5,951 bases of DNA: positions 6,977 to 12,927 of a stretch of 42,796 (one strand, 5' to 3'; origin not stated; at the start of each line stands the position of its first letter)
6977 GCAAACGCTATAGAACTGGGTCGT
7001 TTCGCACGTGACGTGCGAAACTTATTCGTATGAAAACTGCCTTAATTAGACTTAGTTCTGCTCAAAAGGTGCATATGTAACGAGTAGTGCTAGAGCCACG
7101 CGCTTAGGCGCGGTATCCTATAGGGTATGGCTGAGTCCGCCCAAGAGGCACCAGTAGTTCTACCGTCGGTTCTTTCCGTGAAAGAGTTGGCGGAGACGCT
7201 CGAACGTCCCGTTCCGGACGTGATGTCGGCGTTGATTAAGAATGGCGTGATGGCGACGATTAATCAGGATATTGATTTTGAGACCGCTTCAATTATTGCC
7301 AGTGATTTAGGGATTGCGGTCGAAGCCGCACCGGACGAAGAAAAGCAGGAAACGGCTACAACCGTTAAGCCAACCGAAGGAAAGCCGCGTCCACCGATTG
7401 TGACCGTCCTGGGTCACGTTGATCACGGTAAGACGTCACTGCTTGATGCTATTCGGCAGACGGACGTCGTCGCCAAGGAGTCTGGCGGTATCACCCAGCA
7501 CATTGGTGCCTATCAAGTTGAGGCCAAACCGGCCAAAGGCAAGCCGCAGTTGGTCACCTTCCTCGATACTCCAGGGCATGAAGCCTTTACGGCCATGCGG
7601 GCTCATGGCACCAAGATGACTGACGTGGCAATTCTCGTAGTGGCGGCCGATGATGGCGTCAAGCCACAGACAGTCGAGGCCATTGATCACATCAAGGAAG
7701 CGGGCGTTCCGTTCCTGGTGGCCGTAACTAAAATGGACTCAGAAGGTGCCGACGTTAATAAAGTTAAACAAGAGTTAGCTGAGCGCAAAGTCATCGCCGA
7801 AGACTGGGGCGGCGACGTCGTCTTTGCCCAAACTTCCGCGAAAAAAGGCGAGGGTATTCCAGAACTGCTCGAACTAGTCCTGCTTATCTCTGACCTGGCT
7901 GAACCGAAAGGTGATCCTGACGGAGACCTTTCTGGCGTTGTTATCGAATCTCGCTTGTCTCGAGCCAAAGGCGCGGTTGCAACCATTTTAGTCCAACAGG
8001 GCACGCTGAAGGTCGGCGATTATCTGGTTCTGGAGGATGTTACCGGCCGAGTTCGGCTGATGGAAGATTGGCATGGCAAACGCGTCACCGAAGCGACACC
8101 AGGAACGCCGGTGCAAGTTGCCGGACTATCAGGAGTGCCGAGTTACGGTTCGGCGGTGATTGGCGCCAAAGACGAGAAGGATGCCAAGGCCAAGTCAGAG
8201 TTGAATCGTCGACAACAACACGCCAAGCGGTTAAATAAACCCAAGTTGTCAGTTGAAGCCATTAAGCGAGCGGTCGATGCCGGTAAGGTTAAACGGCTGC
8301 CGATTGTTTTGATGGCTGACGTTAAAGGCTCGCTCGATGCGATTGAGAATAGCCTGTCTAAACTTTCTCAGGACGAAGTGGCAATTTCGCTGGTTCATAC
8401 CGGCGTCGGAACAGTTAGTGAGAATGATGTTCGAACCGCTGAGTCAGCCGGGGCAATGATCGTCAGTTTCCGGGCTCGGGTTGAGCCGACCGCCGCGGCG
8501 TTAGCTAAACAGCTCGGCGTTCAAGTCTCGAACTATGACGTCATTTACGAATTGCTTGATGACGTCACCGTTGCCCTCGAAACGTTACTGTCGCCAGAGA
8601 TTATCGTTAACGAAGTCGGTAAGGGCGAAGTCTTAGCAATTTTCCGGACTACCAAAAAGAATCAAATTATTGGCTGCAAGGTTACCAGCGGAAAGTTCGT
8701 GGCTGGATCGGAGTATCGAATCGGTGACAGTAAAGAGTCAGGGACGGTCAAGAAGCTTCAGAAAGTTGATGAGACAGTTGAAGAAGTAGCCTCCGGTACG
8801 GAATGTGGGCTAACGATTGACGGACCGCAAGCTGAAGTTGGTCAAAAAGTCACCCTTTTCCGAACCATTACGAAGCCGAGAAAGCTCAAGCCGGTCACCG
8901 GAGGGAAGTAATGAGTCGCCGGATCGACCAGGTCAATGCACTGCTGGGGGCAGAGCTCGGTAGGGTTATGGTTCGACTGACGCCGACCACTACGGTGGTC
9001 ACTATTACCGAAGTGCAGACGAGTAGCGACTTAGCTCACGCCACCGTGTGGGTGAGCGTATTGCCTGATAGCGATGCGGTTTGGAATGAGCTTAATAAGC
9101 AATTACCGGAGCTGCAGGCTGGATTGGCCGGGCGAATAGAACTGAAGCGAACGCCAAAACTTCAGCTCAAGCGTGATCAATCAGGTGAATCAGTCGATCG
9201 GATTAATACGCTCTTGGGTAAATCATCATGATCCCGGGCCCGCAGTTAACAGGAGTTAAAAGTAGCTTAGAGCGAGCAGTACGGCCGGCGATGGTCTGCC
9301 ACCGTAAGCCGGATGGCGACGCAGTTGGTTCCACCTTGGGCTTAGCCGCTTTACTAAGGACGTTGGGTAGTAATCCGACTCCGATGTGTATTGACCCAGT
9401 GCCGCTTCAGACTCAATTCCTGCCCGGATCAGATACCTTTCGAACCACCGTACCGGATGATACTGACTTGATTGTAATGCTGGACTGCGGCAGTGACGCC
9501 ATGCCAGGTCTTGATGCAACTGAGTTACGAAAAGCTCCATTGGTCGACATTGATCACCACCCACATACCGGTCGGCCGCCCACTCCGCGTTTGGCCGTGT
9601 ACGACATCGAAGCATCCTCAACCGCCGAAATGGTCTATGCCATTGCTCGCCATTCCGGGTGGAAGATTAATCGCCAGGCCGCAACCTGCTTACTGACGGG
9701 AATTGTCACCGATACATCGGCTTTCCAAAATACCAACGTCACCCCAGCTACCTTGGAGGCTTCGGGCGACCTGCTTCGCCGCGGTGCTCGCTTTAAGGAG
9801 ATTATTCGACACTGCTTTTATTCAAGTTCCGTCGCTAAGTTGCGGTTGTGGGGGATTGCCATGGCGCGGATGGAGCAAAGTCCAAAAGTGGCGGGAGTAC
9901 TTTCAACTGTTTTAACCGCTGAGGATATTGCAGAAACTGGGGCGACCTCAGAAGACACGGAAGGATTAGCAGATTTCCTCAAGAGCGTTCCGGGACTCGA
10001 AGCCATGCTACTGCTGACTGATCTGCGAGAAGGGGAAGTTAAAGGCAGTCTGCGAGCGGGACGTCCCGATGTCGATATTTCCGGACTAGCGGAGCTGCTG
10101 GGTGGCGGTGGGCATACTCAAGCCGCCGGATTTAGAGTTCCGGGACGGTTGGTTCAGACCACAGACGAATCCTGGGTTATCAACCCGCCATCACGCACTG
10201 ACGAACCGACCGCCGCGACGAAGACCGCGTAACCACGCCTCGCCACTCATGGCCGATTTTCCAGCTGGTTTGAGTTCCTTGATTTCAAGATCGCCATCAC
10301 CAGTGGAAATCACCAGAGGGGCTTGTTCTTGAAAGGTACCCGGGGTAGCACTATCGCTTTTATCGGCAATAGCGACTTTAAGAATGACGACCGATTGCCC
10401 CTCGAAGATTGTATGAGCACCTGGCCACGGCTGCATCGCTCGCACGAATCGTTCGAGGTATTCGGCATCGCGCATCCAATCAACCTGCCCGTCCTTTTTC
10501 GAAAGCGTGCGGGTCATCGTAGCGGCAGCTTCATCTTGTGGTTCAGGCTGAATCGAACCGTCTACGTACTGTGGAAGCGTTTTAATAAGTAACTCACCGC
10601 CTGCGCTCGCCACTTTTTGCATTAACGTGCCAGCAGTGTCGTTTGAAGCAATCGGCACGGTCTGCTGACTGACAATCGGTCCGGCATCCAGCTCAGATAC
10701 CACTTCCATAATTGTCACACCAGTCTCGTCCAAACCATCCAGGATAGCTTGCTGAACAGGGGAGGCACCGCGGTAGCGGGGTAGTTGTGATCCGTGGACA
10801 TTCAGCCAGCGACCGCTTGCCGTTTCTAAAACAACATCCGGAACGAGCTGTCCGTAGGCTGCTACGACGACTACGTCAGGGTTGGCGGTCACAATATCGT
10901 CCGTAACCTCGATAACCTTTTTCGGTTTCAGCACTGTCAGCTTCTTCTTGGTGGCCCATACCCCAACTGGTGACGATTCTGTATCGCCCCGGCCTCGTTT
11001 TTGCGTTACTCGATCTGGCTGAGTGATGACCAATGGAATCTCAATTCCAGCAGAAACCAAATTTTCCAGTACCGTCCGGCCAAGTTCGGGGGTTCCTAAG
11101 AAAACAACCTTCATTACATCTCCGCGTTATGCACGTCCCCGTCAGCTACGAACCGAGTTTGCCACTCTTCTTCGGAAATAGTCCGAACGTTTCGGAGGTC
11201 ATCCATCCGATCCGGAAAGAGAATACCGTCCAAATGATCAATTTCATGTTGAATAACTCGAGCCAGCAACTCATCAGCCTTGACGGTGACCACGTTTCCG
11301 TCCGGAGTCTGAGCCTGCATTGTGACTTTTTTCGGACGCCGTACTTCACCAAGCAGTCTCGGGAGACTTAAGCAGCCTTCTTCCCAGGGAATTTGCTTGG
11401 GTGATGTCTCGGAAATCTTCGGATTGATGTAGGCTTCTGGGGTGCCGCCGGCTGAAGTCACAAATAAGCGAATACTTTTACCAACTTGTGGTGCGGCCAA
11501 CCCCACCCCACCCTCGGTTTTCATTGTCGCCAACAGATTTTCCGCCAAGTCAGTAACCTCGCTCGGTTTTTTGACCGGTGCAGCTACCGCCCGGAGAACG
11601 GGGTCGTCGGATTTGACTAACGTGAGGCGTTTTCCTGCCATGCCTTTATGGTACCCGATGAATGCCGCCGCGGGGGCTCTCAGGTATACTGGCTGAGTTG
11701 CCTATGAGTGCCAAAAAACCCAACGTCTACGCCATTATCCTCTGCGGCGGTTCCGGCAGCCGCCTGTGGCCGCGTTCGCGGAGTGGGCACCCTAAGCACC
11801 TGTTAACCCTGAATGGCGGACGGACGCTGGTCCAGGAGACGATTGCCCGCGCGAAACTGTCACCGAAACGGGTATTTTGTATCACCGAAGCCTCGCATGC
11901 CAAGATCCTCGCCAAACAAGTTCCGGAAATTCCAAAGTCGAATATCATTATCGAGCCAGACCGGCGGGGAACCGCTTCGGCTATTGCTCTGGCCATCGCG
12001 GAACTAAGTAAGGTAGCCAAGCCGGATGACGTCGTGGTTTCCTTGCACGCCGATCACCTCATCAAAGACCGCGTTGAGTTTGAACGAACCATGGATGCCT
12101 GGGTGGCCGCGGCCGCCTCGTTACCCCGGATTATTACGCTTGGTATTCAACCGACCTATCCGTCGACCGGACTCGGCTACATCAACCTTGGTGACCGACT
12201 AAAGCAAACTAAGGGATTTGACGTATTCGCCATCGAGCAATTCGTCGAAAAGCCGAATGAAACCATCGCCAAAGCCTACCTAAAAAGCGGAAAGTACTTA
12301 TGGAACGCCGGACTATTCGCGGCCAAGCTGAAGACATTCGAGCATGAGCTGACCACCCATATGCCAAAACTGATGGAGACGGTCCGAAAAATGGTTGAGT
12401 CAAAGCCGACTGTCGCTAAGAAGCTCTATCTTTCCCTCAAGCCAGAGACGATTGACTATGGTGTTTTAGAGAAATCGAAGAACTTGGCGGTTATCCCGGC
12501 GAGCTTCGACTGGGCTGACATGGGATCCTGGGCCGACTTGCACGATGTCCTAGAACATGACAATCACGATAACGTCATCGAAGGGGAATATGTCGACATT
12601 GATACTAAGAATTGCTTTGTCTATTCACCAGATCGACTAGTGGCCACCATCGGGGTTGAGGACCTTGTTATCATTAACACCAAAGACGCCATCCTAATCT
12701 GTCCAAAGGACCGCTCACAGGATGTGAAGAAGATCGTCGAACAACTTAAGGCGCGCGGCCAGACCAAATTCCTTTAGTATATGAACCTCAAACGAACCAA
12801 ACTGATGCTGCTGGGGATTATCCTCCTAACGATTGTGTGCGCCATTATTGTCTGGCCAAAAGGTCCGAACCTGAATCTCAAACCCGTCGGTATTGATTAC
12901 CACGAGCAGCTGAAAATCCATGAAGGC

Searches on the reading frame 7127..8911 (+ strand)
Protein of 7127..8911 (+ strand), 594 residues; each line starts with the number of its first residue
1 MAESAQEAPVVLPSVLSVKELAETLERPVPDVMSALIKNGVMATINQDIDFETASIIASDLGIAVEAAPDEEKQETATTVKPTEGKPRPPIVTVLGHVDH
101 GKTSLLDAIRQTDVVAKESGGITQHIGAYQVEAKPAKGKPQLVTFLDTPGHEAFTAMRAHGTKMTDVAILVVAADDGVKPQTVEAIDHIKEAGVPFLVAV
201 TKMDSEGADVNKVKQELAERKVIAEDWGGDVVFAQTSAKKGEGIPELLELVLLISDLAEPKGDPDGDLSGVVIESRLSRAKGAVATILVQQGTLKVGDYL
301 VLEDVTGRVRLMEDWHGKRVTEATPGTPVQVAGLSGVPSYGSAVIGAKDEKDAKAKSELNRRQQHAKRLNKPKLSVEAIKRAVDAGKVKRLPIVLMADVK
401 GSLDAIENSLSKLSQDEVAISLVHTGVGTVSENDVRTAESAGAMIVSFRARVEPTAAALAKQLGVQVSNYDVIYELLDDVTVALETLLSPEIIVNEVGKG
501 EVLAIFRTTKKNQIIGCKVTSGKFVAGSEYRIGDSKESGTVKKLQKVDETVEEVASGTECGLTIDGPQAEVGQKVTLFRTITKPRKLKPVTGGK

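Call 67: search_protein_families(library=pfam, proteins=[window:7127-8911:+], max_evalue=0.00001)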
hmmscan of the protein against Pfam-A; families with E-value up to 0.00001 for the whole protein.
window:7127-8911:+ (594 aa): 8 families
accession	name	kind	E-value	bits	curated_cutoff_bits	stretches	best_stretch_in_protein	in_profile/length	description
PF00009.33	GTP_EFTU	-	1e-33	117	26.5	1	91-252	5-183/188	Elongation factor Tu GTP binding domain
PF11987.13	IF-2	-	1.9e-32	112.1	27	1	369-481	5-117/117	Translation-initiation factor 2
PF22042.2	EF-G_D2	-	3.1e-23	82.1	27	1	268-344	2-81/84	Elongation factor G domain 2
PF04760.21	IF2_N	-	5.9e-12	45.6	25.3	1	14-62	2-51/53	Translation initiation factor IF-2, N-terminal region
PF01926.29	MMR_HSR1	-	7.1e-09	36.2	21.9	1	92-202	2-113/113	50S ribosome-binding GTPase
PF00071.28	Ras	-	4.8e-08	33.2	21.6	1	93-250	3-155/162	Ras family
PF03144.31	GTP_EFTU_D2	-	6e-08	33.5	30.3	0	513-566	2-60/73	Elongation factor Tu domain 2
PF14578.12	GTP_EFTU_D4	-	3.8e-06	27.2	23.8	0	505-575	12-79/86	Elongation factor Tu domain 4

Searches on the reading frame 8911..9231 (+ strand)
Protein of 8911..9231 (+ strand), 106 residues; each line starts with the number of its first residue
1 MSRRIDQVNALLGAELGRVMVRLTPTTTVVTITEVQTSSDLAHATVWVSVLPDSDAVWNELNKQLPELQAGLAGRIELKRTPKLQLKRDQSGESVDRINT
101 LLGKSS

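Call 67: search_protein_families(library=pfam, proteins=[window:8911-9231:+], max_evalue=0.00001)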
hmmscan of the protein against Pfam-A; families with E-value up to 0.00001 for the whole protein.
window:8911-9231:+ (106 aa): 1 family
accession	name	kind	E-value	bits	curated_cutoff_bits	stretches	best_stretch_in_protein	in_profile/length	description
PF02033.23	RBFA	-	2.5e-17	63.5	34.7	1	4-102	1-105/105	Ribosome-binding factor A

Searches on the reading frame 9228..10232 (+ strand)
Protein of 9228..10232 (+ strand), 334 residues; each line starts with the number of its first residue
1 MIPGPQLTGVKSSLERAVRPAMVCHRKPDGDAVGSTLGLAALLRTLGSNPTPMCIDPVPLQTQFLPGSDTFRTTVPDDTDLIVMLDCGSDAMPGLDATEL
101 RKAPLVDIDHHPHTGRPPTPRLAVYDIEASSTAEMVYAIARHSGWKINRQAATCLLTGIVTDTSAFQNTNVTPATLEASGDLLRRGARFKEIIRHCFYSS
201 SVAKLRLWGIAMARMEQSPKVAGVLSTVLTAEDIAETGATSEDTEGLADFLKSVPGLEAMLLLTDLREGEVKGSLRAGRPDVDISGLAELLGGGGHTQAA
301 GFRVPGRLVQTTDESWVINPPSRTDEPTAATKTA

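Call 67: search_protein_families(library=pfam, proteins=[window:9228-10232:+], max_evalue=0.00001)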
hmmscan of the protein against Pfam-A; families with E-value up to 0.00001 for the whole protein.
window:9228-10232:+ (334 aa): 2 families
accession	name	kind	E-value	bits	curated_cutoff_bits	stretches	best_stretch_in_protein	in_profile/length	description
PF01368.27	DHH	-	2.6e-18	67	28.1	1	22-159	4-125/125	DHH family, N-terminal domain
PF02272.25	DHHA1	-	1.9e-08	35.1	25.9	1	236-305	10-84/102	DHHA1 domain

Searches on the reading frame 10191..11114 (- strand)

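Call 67: search_protein_families(library=pfam, proteins=[window:10191-11114:-], max_evalue=0.00001)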
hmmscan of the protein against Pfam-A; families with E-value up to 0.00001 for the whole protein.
window:10191-11114:- (307 aa): 2 families
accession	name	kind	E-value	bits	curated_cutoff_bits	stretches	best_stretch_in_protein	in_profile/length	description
PF00551.24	Formyl_trans_N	-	1.1e-38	133.2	26.1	1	1-179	1-180/181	Formyl transferase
PF02911.23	Formyl_trans_C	-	1.4e-24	86.6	21.1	1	204-298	2-99/100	Formyl transferase, C-terminal domain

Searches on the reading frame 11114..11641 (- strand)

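Call 67: search_protein_families(library=pfam, proteins=[window:11114-11641:-], max_evalue=0.00001)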
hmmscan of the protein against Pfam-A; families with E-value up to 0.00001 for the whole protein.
window:11114-11641:- (175 aa): 1 family
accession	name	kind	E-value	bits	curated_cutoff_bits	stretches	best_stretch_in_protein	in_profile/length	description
PF01327.26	Pep_deformylase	-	3.6e-44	150.5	22.8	1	7-150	3-154/156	Polypeptide deformylase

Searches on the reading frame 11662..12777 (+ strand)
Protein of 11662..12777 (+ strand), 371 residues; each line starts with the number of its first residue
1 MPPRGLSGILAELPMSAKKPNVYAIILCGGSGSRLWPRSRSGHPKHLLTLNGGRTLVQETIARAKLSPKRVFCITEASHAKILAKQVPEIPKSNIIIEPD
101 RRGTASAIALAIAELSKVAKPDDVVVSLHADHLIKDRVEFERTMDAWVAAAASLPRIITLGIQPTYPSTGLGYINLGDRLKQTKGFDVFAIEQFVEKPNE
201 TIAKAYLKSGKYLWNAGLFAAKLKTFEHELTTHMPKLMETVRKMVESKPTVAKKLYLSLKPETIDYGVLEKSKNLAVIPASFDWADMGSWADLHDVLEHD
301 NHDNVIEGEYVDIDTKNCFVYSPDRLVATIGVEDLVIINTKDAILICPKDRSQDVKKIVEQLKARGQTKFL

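Call 67: search_protein_families(library=pfam, proteins=[window:11662-12777:+], max_evalue=0.00001)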
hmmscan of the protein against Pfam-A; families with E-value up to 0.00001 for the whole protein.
window:11662-12777:+ (371 aa): 3 families
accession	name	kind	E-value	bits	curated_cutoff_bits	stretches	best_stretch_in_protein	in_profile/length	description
PF00483.29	NTP_transferase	-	7.9e-40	137.4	21.2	1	24-300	2-242/245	Nucleotidyl transferase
PF22640.1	ManC_GMP_beta-helix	-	4.1e-26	91.1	27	1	308-362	1-55/55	MannoseP isomerase/GMP-like beta-helix domain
PF12804.13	NTP_transf_3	-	6.1e-09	36.7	27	1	24-137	1-101/160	MobA-like NTP transferase domain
